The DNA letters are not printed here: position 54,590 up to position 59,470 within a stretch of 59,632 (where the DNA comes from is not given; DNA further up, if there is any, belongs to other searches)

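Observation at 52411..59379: Non-canonical, stripped-down type VIIb-like secretion locus: essC-yukD converging on six small helical genes, with no EssB/EsaA/EssA or toxin in view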

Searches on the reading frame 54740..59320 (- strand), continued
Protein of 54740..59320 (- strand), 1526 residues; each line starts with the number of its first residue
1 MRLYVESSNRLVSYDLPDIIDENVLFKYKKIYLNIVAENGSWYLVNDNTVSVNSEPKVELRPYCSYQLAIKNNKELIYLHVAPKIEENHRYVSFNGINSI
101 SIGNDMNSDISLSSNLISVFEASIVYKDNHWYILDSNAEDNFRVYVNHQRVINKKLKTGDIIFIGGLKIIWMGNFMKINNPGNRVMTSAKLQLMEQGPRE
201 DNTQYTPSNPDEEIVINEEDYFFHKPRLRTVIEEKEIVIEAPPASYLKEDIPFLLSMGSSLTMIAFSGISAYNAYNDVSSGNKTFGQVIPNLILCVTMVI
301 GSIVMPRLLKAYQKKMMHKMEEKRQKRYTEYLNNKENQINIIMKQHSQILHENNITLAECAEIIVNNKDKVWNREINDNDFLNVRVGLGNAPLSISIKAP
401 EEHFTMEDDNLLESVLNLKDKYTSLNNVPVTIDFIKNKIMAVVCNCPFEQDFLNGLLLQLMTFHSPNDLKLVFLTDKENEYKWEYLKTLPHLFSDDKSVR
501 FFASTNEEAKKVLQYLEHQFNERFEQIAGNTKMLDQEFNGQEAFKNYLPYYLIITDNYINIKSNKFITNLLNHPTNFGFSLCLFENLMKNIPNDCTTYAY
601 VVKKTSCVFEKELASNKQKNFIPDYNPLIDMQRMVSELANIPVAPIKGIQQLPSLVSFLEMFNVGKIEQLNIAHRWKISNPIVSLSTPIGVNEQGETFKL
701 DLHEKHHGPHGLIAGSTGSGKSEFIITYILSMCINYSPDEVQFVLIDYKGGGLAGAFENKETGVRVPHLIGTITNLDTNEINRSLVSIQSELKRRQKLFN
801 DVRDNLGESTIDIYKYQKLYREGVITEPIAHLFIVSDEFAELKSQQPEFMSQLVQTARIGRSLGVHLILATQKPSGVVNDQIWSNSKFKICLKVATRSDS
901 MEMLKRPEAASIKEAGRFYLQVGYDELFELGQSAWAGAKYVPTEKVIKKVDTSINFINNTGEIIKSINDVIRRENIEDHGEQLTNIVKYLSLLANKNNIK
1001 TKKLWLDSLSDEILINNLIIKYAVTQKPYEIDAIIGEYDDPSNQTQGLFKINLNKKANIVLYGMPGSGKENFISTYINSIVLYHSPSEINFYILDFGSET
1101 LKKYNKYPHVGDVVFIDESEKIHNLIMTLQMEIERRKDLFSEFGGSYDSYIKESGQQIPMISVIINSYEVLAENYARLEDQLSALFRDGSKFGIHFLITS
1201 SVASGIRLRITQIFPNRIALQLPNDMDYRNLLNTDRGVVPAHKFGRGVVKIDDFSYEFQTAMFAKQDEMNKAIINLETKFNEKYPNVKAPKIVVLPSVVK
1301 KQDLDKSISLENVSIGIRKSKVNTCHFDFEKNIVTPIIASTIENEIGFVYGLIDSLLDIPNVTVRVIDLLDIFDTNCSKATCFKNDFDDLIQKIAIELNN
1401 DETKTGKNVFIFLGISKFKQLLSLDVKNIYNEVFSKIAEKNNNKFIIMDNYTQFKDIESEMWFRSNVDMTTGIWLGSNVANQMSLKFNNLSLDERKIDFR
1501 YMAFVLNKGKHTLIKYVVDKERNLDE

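Call 68: get_annotated_region(hit=H2, flank=8000)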
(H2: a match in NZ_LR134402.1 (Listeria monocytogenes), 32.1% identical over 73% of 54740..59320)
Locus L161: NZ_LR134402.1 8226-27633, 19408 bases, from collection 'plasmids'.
description: Listeria monocytogenes strain NCTC7974 plasmid 5, complete sequence
organism: Listeria monocytogenes (NCBI taxid 1639)
taxonomy: Bacteria; Bacillota; Bacilli; Bacillales; Listeriaceae; Listeria; Listeria monocytogenes
host: -; source: Homo sapiens,Vein blood; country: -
typing (MOB-suite, as given by PLSDB): non-mobilizable
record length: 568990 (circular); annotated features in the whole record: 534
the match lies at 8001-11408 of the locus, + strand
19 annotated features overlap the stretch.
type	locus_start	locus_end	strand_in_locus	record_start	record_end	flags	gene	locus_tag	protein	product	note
CDS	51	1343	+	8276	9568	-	-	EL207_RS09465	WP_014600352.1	adenylosuccinate synthase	GO:0006164 - purine nucleotide biosynthetic process [Evidence IEA]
CDS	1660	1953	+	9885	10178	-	-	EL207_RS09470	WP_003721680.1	WXG100 family type VII secretion target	-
CDS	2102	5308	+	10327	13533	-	esaA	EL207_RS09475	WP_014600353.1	type VII secretion protein EsaA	-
CDS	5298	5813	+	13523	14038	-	essA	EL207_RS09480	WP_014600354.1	type VII secretion protein EssA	GO:0009306 - protein secretion [Evidence IEA]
CDS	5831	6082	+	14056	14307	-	-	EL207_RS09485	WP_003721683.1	EsaB/YukD family protein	-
CDS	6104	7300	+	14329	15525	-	essB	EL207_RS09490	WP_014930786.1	type VII secretion protein EssB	GO:0009306 - protein secretion [Evidence IEA]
CDS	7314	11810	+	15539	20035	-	essC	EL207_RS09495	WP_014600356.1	type VII secretion protein EssC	GO:0009306 - protein secretion [Evidence IEA]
CDS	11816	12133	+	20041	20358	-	-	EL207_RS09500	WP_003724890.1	DUF4176 domain-containing protein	-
CDS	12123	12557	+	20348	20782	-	-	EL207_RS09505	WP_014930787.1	hypothetical protein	-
CDS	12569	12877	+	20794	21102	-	-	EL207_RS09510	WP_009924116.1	hypothetical protein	-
CDS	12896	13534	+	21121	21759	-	-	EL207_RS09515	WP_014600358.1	hypothetical protein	-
CDS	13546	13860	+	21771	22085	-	-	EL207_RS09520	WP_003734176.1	hypothetical protein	-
CDS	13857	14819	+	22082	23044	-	-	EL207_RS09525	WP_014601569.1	hypothetical protein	-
CDS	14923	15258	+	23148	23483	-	-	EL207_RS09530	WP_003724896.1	hypothetical protein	-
CDS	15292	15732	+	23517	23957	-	-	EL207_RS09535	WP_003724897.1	hypothetical protein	-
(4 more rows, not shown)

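Call 69: get_annotated_region(hit=H3, flank=8000)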
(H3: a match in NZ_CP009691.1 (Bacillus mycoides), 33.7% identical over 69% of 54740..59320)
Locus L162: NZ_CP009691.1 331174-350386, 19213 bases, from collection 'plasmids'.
description: Bacillus mycoides strain ATCC 6462 plasmid pBMX_1, complete sequence
organism: Bacillus mycoides (NCBI taxid 1405)
taxonomy: Bacteria; Bacillota; Bacilli; Bacillales; Bacillaceae; Bacillus; Bacillus mycoides
host: -; source: soil; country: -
typing (MOB-suite, as given by PLSDB): mobilizable; replicon rep_cluster_164; relaxase MOBP
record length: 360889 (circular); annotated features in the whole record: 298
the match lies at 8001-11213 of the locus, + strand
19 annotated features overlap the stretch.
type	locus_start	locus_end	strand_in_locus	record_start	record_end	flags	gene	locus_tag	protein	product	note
CDS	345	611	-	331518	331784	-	-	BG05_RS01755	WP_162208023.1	hypothetical protein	-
CDS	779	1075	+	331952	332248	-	-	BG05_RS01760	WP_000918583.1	WXG100 family type VII secretion target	-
CDS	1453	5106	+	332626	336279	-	esaA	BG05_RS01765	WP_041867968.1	type VII secretion protein EsaA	-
CDS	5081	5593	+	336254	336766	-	essA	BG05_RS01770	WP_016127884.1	type VII secretion protein EssA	GO:0009306 - protein secretion [Evidence IEA]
CDS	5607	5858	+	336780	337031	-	-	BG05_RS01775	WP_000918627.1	EsaB/YukD family protein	-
CDS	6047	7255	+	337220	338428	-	essB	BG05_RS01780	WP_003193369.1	type VII secretion protein EssB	GO:0009306 - protein secretion [Evidence IEA]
CDS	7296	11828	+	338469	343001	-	essC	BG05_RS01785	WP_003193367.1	type VII secretion protein EssC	GO:0009306 - protein secretion [Evidence IEA]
CDS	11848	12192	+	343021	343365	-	-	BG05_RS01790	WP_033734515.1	hypothetical protein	-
CDS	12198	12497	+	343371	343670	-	-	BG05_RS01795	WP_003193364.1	WXG100 family type VII secretion target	-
CDS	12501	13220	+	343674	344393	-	-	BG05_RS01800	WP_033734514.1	DUF5081 family protein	-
CDS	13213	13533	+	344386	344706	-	-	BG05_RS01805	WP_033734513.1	hypothetical protein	-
CDS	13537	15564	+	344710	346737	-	-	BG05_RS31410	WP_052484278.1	pre-toxin TG domain-containing protein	-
CDS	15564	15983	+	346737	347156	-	-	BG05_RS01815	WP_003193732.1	hypothetical protein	-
CDS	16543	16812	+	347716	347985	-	-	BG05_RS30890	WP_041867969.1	hypothetical protein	-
CDS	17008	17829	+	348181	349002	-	-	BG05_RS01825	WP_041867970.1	DUF3952 domain-containing protein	-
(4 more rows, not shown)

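Call 71: find_homologous_proteins(query=L161:6104-7297:+, max_evalue=0.001)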
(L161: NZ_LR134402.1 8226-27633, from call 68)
Query L161:6104-7297:+ (398 aa): 154 proteins with E <= 0.001 among 4491 candidates; the best 120 are listed.
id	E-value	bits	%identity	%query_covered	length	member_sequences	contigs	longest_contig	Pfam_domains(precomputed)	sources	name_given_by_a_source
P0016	6.9e-228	774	88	100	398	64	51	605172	PF10140.16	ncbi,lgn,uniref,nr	ncbi:type VII secretion protein EssB [Listeria welshimeri]|uniref:type VII secretion protein EssB n=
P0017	3.9e-226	768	86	100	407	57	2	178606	PF10140.16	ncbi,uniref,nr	ncbi:type VII secretion protein EssB [Listeria seeligeri]|uniref:type VII secretion protein EssB n=1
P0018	2.5e-223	759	87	100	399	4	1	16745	PF10140.16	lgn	-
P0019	4.0e-220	749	84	100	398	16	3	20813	PF10140.16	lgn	-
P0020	1.1e-203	694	100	80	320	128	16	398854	PF10140.16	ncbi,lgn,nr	ncbi:type VII secretion protein EssB [Listeria monocytogenes]|nr:type VII secretion protein EssB [Li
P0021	3.3e-154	532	61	98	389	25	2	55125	PF10140.16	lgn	-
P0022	2.7e-153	529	59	98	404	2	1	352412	PF10140.16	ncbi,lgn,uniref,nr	ncbi:type VII secretion protein EssB [Listeria ilorinensis]|uniref:type VII secretion protein EssB n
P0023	1.4e-148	513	58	96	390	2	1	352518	PF10140.16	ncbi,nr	ncbi:type VII secretion protein EssB [Listeria floridensis]|nr:type VII secretion protein EssB [List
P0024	6.8e-147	508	59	96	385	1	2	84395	PF10140.16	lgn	-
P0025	2.2e-144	499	57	98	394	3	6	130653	PF10140.16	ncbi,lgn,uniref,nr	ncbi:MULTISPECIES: type VII secretion protein EssB [Listeria]|uniref:type VII secretion protein EssB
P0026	1.7e-143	496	58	98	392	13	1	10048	PF10140.16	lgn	-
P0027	1.7e-143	496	56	97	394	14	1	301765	PF10140.16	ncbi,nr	ncbi:hypothetical protein X560_1095 [Listeria fleischmannii 1991]|nr:hypothetical protein X560_1095 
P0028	4.5e-130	452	85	62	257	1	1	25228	PF10140.16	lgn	-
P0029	1.7e-129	450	52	98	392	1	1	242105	PF10140.16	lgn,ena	-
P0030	4.1e-117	410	47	98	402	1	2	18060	PF10140.16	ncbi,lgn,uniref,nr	ncbi:type VII secretion protein EssB [Bacillus paramycoides]|uniref:type VII secretion protein EssB 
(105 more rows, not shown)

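Call 91: get_annotated_region(hit=H17, flank=9000)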
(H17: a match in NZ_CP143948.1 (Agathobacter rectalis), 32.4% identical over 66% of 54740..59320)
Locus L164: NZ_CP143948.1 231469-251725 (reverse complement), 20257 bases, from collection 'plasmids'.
description: Agathobacter rectalis strain DFI.5.28 plasmid unnamed1, complete sequence
organism: Agathobacter rectalis (NCBI taxid 39491)
taxonomy: Bacteria; Bacillota; Clostridia; Lachnospirales; Lachnospiraceae; Agathobacter; Agathobacter rectalis
host: -; source: Homo sapiens,cell culture,fecal sample; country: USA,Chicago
typing (MOB-suite, as given by PLSDB): non-mobilizable
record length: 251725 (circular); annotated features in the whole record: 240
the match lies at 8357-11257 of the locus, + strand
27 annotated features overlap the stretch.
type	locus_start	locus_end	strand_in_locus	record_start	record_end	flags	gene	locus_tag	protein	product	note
CDS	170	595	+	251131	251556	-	-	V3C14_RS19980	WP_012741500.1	hypothetical protein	-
CDS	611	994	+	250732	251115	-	-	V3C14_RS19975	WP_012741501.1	hypothetical protein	-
CDS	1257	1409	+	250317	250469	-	-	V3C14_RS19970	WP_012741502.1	hypothetical protein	-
CDS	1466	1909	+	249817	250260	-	-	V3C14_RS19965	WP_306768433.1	hypothetical protein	-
CDS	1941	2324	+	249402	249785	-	-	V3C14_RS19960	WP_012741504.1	hypothetical protein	-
CDS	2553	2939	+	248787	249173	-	-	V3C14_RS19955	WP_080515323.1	hypothetical protein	-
CDS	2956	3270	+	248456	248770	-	-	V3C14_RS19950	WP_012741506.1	hypothetical protein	-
CDS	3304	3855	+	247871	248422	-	-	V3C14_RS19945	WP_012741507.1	hypothetical protein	-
CDS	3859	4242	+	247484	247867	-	-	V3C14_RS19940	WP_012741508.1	hypothetical protein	-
CDS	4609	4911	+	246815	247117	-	-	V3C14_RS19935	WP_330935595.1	WXG100 family type VII secretion target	-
CDS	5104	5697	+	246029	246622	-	-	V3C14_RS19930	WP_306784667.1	hypothetical protein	-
CDS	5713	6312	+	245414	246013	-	-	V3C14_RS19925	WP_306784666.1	hypothetical protein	-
CDS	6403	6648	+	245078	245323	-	-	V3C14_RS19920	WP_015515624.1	Imm59 family immunity protein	-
CDS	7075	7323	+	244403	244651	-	-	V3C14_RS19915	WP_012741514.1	Imm59 family immunity protein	-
CDS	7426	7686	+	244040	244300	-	-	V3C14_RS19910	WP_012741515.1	EsaB/YukD family protein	-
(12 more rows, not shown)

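Call 92: get_annotated_region(hit=H5, flank=8000)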
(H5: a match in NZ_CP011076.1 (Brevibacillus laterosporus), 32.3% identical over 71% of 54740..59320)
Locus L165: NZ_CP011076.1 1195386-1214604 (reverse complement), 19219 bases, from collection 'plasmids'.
description: Brevibacillus laterosporus strain B9 plasmid unnamed2, complete sequence
organism: Brevibacillus laterosporus (NCBI taxid 1465)
taxonomy: Bacteria; Bacillota; Bacilli; Bacillales; Paenibacillaceae; Brevibacillus; Brevibacillus laterosporus
host: -; source: Oryza sativa; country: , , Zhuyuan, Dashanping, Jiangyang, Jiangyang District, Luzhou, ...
typing (MOB-suite, as given by PLSDB): non-mobilizable
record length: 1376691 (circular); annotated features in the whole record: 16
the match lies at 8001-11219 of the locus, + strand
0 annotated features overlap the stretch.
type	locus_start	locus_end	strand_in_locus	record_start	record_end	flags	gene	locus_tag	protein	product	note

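Call 93: get_annotated_region(hit=H19, flank=8000)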
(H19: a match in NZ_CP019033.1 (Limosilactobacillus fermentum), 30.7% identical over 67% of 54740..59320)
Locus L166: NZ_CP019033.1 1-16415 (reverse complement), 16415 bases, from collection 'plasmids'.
description: Limosilactobacillus fermentum strain SNUV175 plasmid pSNU175-4, complete sequence
organism: Limosilactobacillus fermentum (NCBI taxid 1613)
taxonomy: Bacteria; Bacillota; Bacilli; Lactobacillales; Lactobacillaceae; Limosilactobacillus; Limosilactobacillus fermentum
host: -; source: Homo sapiens,Culture,vaginal tract; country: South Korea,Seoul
typing (MOB-suite, as given by PLSDB): mobilizable; replicon rep_cluster_707; relaxase MOBQ
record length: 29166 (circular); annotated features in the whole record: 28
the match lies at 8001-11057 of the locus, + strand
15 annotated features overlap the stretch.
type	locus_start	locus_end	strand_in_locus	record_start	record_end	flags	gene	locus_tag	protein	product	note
CDS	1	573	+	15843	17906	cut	mobQ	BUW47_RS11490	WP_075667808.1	MobQ family relaxase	-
CDS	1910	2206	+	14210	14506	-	-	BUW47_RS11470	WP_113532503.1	WXG100 family type VII secretion target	-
CDS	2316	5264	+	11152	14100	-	esaA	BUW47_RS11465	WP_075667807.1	type VII secretion protein EsaA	-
CDS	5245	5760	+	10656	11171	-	-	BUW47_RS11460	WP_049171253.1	hypothetical protein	-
CDS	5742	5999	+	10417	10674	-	-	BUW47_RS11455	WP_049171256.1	EsaB/YukD family protein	-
CDS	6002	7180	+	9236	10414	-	-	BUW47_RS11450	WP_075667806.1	type VII secretion protein EssB/YukC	-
CDS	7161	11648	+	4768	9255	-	essC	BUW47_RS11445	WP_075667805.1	type VII secretion protein EssC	GO:0009306 - protein secretion [Evidence IEA]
CDS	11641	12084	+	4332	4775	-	-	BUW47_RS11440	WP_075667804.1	hypothetical protein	-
CDS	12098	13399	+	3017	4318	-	-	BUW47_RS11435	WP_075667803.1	hypothetical protein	-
CDS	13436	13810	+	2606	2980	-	-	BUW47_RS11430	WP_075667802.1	hypothetical protein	-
CDS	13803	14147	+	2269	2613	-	-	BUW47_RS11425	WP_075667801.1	hypothetical protein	-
CDS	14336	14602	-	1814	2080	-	-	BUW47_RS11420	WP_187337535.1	hypothetical protein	-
CDS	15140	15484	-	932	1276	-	-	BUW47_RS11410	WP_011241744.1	type II toxin-antitoxin system PemK/MazF family toxin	-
CDS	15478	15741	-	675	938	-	-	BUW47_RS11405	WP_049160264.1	AbrB/MazE/SpoVT family DNA-binding domain-containing protein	-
CDS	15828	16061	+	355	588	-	-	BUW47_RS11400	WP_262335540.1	hypothetical protein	-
